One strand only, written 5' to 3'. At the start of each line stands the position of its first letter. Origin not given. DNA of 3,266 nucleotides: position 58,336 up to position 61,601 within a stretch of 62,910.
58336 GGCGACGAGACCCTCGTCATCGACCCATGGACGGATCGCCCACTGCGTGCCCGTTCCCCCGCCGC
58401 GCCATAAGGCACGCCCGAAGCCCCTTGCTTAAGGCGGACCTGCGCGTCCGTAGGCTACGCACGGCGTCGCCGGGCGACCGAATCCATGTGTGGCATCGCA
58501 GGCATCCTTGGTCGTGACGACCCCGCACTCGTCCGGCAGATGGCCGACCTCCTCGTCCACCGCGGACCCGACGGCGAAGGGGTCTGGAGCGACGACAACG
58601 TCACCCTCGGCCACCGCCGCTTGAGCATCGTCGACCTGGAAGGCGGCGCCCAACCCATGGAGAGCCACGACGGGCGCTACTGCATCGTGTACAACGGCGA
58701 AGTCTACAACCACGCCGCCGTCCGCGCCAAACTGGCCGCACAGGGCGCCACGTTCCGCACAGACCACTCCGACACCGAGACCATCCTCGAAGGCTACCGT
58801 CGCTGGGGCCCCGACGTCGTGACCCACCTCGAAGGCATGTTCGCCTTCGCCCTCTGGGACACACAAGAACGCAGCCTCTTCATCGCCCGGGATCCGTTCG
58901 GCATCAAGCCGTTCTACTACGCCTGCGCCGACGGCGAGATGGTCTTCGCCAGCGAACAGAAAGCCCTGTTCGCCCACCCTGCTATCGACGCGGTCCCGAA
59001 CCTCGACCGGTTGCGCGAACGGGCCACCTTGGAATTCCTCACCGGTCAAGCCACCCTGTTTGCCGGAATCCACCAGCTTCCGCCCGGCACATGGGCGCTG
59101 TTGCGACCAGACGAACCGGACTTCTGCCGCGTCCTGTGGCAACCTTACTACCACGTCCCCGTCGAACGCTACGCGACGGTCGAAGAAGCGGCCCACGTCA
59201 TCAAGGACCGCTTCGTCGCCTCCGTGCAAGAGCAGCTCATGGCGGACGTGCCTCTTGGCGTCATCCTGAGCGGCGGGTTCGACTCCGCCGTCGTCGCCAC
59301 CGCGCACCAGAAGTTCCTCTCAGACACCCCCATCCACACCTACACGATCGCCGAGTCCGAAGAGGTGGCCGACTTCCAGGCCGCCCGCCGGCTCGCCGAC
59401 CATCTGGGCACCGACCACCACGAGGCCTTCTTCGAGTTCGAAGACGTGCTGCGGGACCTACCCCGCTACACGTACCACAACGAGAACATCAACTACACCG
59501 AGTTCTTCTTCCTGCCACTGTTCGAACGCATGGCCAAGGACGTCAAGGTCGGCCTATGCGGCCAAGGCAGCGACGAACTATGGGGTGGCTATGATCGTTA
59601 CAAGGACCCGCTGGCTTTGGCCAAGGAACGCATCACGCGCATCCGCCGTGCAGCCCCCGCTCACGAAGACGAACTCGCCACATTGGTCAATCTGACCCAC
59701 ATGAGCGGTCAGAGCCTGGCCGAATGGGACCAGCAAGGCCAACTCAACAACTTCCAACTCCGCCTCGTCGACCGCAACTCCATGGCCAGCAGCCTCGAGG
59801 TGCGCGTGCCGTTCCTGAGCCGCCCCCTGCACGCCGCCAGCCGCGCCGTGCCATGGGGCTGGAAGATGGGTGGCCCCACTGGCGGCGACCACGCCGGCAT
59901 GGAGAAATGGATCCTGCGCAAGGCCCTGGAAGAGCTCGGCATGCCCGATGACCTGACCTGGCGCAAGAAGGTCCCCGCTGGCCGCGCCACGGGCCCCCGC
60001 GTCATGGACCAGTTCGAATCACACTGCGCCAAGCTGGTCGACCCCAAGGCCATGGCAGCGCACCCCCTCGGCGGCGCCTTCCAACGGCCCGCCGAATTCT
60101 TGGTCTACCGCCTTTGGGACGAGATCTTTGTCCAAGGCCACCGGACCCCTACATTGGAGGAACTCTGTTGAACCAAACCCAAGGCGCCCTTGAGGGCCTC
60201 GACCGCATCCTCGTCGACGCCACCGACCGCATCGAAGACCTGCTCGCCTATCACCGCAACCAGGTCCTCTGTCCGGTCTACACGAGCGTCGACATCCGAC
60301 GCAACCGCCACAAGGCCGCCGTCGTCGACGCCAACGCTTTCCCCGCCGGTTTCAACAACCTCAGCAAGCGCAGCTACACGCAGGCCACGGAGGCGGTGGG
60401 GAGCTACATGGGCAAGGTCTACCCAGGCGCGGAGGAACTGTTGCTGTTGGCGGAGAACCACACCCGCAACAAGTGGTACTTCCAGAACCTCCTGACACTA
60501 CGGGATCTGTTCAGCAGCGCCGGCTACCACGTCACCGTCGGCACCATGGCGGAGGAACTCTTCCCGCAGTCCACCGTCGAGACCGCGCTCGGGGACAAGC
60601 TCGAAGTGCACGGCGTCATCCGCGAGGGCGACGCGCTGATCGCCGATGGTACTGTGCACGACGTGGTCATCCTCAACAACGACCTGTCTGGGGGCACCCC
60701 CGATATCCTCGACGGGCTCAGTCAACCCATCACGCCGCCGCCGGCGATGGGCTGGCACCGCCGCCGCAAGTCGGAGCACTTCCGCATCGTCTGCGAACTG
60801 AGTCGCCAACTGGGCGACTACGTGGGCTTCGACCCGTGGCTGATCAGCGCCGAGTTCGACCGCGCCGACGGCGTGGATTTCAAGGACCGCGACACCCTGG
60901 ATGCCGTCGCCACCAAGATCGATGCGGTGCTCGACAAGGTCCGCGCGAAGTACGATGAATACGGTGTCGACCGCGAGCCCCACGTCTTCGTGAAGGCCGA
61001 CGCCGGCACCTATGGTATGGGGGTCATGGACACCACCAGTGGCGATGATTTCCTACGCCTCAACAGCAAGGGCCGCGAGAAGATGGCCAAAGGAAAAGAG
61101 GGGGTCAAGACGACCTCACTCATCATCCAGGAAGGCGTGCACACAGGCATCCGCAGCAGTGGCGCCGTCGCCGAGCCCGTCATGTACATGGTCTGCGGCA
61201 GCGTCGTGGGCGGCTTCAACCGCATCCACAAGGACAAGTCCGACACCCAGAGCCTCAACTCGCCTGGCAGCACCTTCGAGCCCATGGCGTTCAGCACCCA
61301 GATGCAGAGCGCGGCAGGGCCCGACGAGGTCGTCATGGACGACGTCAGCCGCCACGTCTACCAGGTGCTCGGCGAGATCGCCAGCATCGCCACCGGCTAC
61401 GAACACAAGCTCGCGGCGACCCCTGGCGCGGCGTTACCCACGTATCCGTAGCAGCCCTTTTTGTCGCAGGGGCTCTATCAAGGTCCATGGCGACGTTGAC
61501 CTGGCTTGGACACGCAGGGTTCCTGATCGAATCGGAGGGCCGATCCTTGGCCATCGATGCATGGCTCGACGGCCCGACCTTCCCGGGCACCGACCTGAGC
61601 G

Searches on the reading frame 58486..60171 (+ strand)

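Call 40: search_protein_families(library=pfam, proteins=[window:58486-60171:+], max_evalue=0.0001)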
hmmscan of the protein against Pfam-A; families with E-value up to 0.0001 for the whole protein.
window:58486-60171:+ (561 aa): 4 families
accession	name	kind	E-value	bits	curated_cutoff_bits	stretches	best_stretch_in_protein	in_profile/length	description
PF00733.27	Asn_synthase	-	1.4e-55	189.8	21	1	239-523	2-313/354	Asparagine synthase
PF13537.11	GATase_7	-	1.2e-46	158.1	25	1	43-162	1-122/123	Glutamine amidotransferase domain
PF13522.11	GATase_6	-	1.9e-44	151.3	27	1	28-157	1-130/130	Glutamine amidotransferase domain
PF12481.13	DUF3700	-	3e-07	30.6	27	1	110-160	124-175/228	Aluminium induced protein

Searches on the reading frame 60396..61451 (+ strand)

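Call 40: search_protein_families(library=pfam, proteins=[window:60396-61451:+], max_evalue=0.0001)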
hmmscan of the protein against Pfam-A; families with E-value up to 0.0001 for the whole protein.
window:60396-61451:+ (351 aa): 1 family
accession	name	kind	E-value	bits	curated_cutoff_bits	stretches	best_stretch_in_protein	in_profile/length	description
PF08886.16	GshA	-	7.8e-113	377.5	25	1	3-336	68-401/402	Glutamate-cysteine ligase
